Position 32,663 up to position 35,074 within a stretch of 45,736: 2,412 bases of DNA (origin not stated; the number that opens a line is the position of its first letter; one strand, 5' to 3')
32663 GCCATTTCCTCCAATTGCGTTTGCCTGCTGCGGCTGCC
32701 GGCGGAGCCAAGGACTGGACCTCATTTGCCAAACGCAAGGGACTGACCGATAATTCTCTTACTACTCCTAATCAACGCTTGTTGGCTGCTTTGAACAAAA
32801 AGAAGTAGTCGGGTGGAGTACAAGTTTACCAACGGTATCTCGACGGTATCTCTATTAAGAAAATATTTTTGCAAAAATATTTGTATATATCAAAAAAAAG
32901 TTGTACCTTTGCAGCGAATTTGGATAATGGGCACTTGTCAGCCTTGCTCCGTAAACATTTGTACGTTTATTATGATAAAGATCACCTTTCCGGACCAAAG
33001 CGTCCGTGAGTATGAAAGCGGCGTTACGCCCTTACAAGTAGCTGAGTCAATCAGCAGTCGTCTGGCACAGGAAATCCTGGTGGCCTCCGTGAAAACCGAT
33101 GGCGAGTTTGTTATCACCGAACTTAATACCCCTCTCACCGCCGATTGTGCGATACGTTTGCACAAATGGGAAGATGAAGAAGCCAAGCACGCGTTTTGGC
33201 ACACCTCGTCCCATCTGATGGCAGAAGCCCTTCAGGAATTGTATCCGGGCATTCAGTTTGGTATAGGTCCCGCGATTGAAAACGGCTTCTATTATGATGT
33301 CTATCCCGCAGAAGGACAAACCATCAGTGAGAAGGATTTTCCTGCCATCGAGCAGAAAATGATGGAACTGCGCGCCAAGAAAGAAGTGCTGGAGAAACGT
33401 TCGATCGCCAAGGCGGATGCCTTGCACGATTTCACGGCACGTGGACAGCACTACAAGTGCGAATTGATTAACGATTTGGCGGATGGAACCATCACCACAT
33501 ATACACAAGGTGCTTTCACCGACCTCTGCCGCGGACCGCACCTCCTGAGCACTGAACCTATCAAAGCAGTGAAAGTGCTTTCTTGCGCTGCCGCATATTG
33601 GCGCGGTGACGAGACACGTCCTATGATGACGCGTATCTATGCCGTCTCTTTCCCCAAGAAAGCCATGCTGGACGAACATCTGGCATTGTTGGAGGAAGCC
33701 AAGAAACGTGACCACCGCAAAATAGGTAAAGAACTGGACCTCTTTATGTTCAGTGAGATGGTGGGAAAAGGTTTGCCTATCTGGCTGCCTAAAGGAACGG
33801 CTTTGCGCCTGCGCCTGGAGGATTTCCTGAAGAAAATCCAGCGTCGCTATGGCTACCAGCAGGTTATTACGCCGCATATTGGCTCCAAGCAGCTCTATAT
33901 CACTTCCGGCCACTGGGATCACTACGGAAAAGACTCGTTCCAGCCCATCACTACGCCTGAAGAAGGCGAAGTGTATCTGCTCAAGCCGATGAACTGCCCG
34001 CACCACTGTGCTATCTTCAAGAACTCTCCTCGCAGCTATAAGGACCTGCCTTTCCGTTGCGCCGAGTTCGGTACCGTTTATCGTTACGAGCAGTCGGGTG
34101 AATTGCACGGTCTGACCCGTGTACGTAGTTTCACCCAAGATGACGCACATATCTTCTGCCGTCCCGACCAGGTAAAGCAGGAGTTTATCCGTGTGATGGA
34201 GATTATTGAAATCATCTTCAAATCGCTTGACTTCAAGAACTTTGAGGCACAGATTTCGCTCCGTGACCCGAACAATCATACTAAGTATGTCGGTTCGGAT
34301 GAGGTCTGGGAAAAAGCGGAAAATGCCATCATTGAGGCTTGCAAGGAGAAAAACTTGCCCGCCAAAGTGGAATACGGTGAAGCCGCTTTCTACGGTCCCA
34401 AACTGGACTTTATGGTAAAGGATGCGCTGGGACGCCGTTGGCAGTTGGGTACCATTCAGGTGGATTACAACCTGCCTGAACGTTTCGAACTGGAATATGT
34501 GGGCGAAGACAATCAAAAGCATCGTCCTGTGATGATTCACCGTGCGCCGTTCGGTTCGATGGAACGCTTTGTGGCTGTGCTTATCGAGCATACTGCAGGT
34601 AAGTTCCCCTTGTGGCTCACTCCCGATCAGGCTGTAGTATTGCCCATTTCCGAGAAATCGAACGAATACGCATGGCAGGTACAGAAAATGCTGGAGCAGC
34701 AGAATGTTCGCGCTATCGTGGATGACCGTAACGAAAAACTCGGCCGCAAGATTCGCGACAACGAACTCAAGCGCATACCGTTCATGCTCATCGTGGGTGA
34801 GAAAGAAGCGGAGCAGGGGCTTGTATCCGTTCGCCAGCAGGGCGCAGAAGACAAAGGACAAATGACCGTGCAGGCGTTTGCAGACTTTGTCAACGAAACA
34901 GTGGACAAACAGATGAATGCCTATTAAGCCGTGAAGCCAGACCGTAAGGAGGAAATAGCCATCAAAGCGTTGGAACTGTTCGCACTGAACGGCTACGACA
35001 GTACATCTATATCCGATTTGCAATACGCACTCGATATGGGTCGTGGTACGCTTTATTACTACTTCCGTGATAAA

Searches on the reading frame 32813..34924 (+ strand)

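Call 69: search_protein_families(library=pfam, proteins=[window:32813-34924:+], max_evalue=0.001)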
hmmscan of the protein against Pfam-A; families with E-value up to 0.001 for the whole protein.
window:32813-34924:+ (704 aa): 4 families
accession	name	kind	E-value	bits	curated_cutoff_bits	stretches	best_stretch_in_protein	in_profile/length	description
PF00587.30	tRNA-synt_2b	-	3.9e-49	167.6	29.3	1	383-593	6-178/179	tRNA synthetase class II core domain (G, H, P, S and T)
PF03129.25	HGTP_anticodon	-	1.7e-23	83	21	1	606-695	1-93/94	Anticodon binding domain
PF07973.19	tRNA_SAD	-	1.8e-11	44.2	24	1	227-276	1-44/44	Threonyl and Alanyl tRNA synthetase second additional domain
PF02824.27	TGS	-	1.3e-07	31.9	22.2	1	55-117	1-59/60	TGS domain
